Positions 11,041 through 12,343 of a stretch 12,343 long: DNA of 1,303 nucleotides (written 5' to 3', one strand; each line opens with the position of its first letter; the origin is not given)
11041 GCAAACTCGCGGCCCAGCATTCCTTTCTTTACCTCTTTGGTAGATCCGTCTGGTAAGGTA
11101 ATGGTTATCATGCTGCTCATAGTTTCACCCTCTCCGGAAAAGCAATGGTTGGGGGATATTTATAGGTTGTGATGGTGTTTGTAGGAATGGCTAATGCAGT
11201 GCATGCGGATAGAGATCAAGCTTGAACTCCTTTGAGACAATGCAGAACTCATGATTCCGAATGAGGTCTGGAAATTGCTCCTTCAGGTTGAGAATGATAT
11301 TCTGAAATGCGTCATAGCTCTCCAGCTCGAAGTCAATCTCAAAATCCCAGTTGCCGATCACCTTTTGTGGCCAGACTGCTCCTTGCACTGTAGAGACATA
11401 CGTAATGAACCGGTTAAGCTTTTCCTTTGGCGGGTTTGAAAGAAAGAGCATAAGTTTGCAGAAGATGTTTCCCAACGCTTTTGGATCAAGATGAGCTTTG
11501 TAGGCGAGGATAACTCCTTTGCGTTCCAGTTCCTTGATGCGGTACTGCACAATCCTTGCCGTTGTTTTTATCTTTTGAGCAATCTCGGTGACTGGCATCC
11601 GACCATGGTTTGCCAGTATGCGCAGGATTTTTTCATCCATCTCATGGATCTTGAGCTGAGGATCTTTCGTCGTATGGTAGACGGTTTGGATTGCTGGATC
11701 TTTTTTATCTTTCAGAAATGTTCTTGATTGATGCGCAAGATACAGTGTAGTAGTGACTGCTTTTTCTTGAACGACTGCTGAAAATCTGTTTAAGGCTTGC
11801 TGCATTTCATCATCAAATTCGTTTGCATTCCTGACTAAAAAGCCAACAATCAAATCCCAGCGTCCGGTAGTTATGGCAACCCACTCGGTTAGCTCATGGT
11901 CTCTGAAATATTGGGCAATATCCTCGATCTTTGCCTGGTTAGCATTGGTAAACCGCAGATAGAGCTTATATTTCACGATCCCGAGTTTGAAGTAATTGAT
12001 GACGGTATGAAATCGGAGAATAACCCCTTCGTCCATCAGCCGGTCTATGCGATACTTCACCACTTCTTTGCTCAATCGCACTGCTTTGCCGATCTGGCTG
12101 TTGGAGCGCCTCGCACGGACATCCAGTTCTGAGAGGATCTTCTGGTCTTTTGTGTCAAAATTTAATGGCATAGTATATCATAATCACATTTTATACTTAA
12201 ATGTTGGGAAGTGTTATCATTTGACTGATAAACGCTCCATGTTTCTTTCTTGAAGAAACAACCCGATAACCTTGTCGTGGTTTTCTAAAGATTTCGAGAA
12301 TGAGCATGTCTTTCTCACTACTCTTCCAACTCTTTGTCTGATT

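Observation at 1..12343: The whole window is bounded by perfect 137-bp inverted repeats but encodes only housekeeping and regulatory genes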

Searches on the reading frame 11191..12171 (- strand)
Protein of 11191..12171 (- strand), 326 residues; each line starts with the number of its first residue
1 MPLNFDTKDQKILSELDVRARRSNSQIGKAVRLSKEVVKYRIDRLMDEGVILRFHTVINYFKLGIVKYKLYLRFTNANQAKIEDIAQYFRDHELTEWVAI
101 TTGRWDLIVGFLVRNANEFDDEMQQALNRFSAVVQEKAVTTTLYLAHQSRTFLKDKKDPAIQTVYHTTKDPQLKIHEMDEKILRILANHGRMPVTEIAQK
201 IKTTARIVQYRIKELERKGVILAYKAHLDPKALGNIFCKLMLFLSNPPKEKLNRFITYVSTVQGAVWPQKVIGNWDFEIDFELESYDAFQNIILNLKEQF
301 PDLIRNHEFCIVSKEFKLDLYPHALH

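Call 8: search_protein_families(library=pfam, proteins=[window:11191-12171:-], max_evalue=0.01)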
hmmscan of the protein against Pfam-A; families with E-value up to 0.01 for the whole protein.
window:11191-12171:- (326 aa): 8 families
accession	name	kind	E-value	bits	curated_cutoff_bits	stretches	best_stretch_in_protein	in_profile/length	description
PF13412.12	HTH_24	-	4.9e-21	74.5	21.9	2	6-51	2-47/48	Winged helix-turn-helix DNA-binding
PF13404.12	HTH_AsnC-type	-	3.3e-20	72.1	27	2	6-45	2-41/42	AsnC-type helix-turn-helix domain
PF01047.28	MarR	-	1.7e-10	41.1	24.6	1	181-221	7-47/59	MarR family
PF01037.27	AsnC_trans_reg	-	8.6e-06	26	25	0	80-133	8-62/73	Lrp/AsnC ligand binding domain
PF08279.18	HTH_11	-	5.3e-05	23.4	25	1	180-222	3-46/55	HTH domain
PF12802.13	MarR_2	-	0.00024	21.6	27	0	182-221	10-50/61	MarR family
PF12840.13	HTH_20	-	0.00071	19.9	27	0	182-221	9-48/51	Helix-turn-helix domain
PF01726.22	LexA_DNA_bind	-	0.005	17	23.7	0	193-221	26-56/65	LexA DNA binding domain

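Call 10: find_encoding_contigs(protein=window:11191-12171:-, flank=10000, max_places=10)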
Protein window:11191-12171:- (326 aa): 1 contig read that carries it; 1 place shown.
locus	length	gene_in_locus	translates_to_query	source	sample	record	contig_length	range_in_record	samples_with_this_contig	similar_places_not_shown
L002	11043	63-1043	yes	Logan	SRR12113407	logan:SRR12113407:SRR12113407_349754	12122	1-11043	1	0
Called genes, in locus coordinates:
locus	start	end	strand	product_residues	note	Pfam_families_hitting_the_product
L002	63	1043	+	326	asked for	PF13404:HTH_AsnC-type, PF13412:HTH_24, PF01037:AsnC_trans_reg (faint), PF01047:MarR (weak), PF13404:HTH_AsnC-type, PF13412:HTH_24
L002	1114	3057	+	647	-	PF02824:TGS, PF07973:tRNA_SAD, PF00587:tRNA-synt_2b, PF03129:HGTP_anticodon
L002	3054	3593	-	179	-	-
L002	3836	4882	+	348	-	PF00294:PfkB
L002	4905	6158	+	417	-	PF05221:AdoHcyase, PF00670:AdoHcyase_NAD, PF02826:2-Hacid_dh_C (weak), PF07991:KARI_N (weak)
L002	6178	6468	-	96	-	-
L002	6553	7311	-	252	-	PF13557:Phenol_MetA_deg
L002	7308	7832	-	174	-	-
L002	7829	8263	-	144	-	-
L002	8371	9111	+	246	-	PF01978:TrmB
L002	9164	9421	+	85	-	PF02697:VAPB_antitox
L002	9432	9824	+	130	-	PF01850:PIN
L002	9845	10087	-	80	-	-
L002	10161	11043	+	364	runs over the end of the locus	PF05833:NFACT_N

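Call 37: search_protein_families(library=phrogs, proteins=[window:11191-12171:-], max_evalue=0.001)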
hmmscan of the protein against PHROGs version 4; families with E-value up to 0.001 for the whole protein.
window:11191-12171:- (326 aa): 3 families
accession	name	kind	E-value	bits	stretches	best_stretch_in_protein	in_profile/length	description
phrog_2440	-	transcription regulation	3.6e-08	34.4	1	174-223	25-77/126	transcriptional regulator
phrog_1687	-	transcription regulation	6.5e-05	24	0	177-221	66-110/162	MarR family transcrition regulator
phrog_678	-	DNA, RNA and nucleotide metabolism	9.3e-05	23.1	0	15-60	80-124/346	replication initiation O-like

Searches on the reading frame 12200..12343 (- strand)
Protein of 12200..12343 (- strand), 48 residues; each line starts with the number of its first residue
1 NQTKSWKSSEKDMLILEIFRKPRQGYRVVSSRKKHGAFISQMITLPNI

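Call 15: find_homologous_proteins(query=window:12200-12343:-, max_evalue=10)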
Query window:12200-12343:-: no candidate shares three 5-residue words with the query. No homologue found.

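Call 40: find_related_loci(query=window:12200-12343:-, collection=metagenome_contigs, flank=5000)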
Query seq(48 aa) (48 aa) in metagenome_contigs; peptide patterns used: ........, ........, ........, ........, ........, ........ (x = any residue, [..] = any of these).
600 stretches matched a pattern, but none encodes a relative of the query by tblastn (E <= 1e-3).
